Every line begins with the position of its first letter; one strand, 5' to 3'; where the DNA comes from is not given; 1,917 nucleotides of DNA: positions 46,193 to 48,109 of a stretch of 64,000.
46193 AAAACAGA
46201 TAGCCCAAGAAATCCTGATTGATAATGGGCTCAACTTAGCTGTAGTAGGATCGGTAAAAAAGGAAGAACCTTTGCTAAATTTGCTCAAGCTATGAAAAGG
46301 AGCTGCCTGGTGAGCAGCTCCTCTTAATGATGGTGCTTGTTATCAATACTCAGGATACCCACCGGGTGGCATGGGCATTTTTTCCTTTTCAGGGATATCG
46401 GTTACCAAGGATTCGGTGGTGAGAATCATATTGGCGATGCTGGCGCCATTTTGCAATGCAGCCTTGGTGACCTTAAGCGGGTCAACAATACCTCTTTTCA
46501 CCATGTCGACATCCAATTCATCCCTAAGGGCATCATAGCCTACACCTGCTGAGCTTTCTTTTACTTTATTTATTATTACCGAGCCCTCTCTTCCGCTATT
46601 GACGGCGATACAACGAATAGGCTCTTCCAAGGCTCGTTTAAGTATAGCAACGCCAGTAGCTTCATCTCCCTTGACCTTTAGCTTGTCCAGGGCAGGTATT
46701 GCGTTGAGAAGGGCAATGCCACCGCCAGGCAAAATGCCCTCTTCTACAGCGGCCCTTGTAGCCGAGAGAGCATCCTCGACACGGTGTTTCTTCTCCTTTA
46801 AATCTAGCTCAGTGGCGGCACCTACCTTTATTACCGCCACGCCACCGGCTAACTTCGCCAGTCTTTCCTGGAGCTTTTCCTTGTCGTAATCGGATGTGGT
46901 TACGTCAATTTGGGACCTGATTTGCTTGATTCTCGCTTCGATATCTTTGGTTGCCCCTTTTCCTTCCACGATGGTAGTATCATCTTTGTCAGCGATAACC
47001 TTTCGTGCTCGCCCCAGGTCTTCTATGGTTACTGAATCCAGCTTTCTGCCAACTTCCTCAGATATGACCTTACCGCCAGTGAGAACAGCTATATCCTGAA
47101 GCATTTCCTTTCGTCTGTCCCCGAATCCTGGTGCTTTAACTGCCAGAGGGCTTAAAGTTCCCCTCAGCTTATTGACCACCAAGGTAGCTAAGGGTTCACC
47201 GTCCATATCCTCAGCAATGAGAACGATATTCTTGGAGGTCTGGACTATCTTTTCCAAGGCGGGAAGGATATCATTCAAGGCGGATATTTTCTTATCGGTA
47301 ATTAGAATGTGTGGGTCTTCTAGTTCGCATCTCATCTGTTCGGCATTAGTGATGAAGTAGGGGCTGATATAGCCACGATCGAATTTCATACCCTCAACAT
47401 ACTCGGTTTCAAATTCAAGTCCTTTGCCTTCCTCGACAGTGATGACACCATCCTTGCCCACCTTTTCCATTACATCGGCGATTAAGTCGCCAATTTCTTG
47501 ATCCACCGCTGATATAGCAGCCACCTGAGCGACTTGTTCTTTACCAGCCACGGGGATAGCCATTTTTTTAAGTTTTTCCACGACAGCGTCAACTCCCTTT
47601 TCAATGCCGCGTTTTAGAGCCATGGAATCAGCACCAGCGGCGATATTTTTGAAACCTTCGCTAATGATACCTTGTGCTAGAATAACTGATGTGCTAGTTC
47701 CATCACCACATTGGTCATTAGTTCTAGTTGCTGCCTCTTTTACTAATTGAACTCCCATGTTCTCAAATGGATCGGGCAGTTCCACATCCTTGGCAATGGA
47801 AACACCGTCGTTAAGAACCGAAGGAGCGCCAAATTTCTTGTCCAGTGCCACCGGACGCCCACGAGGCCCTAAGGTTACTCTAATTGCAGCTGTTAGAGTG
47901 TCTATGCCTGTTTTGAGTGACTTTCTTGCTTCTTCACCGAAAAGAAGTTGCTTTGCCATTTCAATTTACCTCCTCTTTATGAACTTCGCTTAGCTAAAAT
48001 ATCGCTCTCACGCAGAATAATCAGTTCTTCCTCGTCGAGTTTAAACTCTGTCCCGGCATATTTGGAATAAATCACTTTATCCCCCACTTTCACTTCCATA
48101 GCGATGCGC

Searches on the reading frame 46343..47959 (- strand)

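Call 82: search_protein_families(library=pfam, proteins=[window:46343-47959:-], max_evalue=0.001)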
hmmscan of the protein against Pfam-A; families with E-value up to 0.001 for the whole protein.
window:46343-47959:- (538 aa): 1 family
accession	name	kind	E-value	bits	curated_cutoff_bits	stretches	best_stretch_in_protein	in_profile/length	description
PF00118.29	Cpn60_TCP1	-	2.6e-68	231.3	34.3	1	22-521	1-488/490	TCP-1/cpn60 chaperonin family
